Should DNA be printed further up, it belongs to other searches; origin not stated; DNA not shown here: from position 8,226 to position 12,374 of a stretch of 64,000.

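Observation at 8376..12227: Amino-acid dehydrogenase fused to a full-length ValRS-like body that has lost both class I signature motifs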

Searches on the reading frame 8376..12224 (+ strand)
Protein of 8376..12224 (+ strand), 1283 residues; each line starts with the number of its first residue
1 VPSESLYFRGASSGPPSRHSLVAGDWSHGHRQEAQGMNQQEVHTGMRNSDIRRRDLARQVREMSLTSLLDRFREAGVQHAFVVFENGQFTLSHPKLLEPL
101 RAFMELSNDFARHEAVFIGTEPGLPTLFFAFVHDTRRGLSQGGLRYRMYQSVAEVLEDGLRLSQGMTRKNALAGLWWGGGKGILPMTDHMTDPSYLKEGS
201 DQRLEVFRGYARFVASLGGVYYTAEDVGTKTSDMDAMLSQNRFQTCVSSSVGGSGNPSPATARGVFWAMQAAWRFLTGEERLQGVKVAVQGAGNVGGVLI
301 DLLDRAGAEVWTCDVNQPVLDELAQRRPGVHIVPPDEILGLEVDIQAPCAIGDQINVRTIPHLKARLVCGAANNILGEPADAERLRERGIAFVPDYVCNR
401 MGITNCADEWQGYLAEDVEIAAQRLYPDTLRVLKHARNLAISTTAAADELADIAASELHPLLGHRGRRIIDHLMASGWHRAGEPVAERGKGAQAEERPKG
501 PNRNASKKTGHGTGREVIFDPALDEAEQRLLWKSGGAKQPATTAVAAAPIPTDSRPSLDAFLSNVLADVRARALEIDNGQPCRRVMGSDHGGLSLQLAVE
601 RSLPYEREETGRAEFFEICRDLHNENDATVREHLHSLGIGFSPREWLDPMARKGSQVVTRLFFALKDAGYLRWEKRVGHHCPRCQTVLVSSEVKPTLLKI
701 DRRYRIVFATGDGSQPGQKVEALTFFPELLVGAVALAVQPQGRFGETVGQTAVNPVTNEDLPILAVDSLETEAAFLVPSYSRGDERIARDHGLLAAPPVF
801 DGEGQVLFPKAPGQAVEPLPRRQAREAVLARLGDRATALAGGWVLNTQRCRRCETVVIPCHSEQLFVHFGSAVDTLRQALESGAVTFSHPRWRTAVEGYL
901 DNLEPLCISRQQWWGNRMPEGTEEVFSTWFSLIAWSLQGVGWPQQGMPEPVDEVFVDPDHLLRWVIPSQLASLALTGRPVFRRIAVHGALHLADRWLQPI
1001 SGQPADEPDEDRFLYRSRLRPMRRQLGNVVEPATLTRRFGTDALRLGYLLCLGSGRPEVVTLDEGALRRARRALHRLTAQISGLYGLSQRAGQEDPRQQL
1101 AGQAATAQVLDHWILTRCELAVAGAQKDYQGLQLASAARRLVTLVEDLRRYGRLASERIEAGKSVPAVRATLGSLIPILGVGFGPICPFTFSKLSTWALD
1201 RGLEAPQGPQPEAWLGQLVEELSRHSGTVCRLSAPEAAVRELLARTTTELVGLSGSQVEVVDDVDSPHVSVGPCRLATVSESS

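Call 3: search_protein_families(library=pfam, proteins=[window:8376-12224:+], max_evalue=1)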
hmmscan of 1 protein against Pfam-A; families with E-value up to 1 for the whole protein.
window:8376-12224:+ (1283 aa): 8 families
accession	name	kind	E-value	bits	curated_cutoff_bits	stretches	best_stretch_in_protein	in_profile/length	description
PF00133.28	tRNA-synt_1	-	8.8e-27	94.3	22.7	2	562-919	44-244/414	tRNA synthetases class I (I, L, M and V)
PF00208.27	ELFV_dehydrog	-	1.9e-19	70.8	23.4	2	321-413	90-184/241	Glutamate/Leucine/Phenylalanine/Valine dehydrogenase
PF02812.23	ELFV_dehydrog_N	-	1.7e-11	44.4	25.3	1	131-240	26-126/129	Glu/Leu/Phe/Val dehydrogenase, dimerisation domain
PF09334.17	tRNA-synt_1g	-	9.6e-06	25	20.1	1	845-930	164-249/391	tRNA synthetases class I (M)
PF08264.19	Anticodon_1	-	9.7e-05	22.7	25.1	1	1111-1194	1-86/148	Anticodon-binding domain of tRNA ligase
PF03721.20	UDPG_MGDP_dh_N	-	0.088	12.8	27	1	286-326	2-42/187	UDP-glucose/GDP-mannose dehydrogenase family, NAD binding domain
PF02558.23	ApbA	-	0.094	12.8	22.2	1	287-326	1-39/150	Ketopantoate reductase PanE/ApbA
PF06677.18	Auto_anti-p27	-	0.2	12.2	24.1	0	679-691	16-28/40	Sjogren's syndrome/scleroderma autoantigen 1 (Autoantigen p27)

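Call 4: search_protein_families(library=ncbifam, proteins=[window:8376-12224:+], max_evalue=1)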
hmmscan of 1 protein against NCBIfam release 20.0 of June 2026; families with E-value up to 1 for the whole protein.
window:8376-12224:+ (1283 aa): 22 families
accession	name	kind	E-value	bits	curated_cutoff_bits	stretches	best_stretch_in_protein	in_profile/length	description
NF035922.1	Trp_DH_ScyB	equivalog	2.3e-62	211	600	1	129-452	27-336/346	tryptophan dehydrogenase ScyB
NF004349.1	PRK05729.1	equivalog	8.4e-53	179.8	704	2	562-919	51-407/860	valine--tRNA ligase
TIGR00422.1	valS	equivalog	3.3e-47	161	612.1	3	584-919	75-414/863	valine--tRNA ligase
NF011492.0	PRK14900.1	equivalog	6.9e-36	123.5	1783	2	582-919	82-423/1044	valine--tRNA ligase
NF009687.0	PRK13208.1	equivalog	2.2e-30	105.5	738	2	565-919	62-411/801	valine--tRNA ligase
NF040817.1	GdhA_Arch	equivalog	1.9e-22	80.1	750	2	328-411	274-356/419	glutamate dehydrogenase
TIGR00392.1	ileS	equivalog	4.6e-19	68.1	621.4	3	1022-1179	612-767/861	isoleucine--tRNA ligase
NF041398.1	GluDhGdhB_Halo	equivalog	8.1e-19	67.8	620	1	132-411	57-348/410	glutamate dehydrogenase GdhB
NF000540.1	alt_ValS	exception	1.2e-08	33.4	900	2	607-770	119-278/827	valine--tRNA ligase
NF008957.0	PRK12300.1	subfamily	2.9e-07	28.9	677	1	1022-1163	627-748/946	leucine--tRNA ligase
TIGR00398.1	metG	equivalog_domain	6.9e-06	25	336.35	1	843-930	162-252/530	methionine--tRNA ligase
NF006929.0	PRK09414.1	equivalog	4.3e-05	22.7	536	1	142-314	93-262/445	NADP-specific glutamate dehydrogenase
TIGR00396.1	leuS_bact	equivalog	0.00014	20.1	548.4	1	1016-1079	600-661/843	leucine--tRNA ligase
NF002648.0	PRK02318.1-4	equivalog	0.0023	17.3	719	1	289-355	5-73/382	mannitol-1-phosphate 5-dehydrogenase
NF008900.0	PRK12267.1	equivalog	0.0075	14.8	598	1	1022-1046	300-324/648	methionine--tRNA ligase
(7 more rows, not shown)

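Call 5: search_solved_structures(query=window:8376-12224:+, max_evalue=0.01, show_alignments=2)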
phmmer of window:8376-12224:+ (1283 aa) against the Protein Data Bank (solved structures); distinct sequences matched with E-value up to 0.01: 61 (the best 60 are shown).
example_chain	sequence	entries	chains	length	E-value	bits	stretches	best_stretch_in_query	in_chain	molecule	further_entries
6acf_A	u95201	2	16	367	5.1e-70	239.7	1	121-453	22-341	Leucine dehydrogenase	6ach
8hpe_A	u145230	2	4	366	8.7e-67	229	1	114-455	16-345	Leucine dehydrogenase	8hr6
8gxd_A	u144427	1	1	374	3.2e-66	227.1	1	130-453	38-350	Glu/Leu/Phe/Val dehydrogenase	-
3vpx_A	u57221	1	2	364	3e-63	217.2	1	130-452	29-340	Leucine dehydrogenase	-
1leh_A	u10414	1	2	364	6.4e-63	216.1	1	123-453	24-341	LEUCINE DEHYDROGENASE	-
7vid_A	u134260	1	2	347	8.6e-55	189.2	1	109-452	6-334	Leucine dehydrogenase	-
5b37_A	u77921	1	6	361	4.1e-50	173.7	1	129-452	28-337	Tryptophan dehydrogenase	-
1c1x_A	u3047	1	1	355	6e-36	126.8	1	131-451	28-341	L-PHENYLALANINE DEHYDROGENASE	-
1bw9_A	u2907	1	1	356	6e-36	126.8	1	131-451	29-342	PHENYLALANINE DEHYDROGENASE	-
1c1d_A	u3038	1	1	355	6.6e-36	126.7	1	131-451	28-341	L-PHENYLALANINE DEHYDROGENASE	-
1bxg_A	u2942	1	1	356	7.9e-36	126.4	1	131-451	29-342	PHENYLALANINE DEHYDROGENASE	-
1c1d_B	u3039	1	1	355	8.4e-36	126.3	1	131-451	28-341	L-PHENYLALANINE DEHYDROGENASE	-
1c1x_B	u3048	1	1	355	8.8e-36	126.2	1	132-451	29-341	PROTEIN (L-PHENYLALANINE DEHYDROGENASE)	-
1bw9_B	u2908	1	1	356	8.9e-36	126.2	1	132-451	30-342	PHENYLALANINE DEHYDROGENASE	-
1bxg_B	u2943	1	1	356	9e-36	126.2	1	132-451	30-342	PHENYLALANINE DEHYDROGENASE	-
1gax_A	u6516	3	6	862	8.6e-35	123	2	562-920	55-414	VALYL-TRNA SYNTHETASE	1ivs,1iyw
8c9d_A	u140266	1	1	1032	5.8e-12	47.3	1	1021-1190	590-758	Isoleucine--tRNA ligase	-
8c8u_A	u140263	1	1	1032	8.5e-12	46.8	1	1021-1190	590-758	Isoleucine--tRNA ligase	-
8c8v_A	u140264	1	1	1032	8.5e-12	46.8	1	1021-1190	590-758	Isoleucine--tRNA ligase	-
8c8w_A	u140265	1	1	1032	1.1e-11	46.5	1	1021-1190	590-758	Isoleucine--tRNA ligase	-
1ile_A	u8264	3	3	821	2.7e-06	28.6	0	1020-1190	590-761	ISOLEUCYL-TRNA SYNTHETASE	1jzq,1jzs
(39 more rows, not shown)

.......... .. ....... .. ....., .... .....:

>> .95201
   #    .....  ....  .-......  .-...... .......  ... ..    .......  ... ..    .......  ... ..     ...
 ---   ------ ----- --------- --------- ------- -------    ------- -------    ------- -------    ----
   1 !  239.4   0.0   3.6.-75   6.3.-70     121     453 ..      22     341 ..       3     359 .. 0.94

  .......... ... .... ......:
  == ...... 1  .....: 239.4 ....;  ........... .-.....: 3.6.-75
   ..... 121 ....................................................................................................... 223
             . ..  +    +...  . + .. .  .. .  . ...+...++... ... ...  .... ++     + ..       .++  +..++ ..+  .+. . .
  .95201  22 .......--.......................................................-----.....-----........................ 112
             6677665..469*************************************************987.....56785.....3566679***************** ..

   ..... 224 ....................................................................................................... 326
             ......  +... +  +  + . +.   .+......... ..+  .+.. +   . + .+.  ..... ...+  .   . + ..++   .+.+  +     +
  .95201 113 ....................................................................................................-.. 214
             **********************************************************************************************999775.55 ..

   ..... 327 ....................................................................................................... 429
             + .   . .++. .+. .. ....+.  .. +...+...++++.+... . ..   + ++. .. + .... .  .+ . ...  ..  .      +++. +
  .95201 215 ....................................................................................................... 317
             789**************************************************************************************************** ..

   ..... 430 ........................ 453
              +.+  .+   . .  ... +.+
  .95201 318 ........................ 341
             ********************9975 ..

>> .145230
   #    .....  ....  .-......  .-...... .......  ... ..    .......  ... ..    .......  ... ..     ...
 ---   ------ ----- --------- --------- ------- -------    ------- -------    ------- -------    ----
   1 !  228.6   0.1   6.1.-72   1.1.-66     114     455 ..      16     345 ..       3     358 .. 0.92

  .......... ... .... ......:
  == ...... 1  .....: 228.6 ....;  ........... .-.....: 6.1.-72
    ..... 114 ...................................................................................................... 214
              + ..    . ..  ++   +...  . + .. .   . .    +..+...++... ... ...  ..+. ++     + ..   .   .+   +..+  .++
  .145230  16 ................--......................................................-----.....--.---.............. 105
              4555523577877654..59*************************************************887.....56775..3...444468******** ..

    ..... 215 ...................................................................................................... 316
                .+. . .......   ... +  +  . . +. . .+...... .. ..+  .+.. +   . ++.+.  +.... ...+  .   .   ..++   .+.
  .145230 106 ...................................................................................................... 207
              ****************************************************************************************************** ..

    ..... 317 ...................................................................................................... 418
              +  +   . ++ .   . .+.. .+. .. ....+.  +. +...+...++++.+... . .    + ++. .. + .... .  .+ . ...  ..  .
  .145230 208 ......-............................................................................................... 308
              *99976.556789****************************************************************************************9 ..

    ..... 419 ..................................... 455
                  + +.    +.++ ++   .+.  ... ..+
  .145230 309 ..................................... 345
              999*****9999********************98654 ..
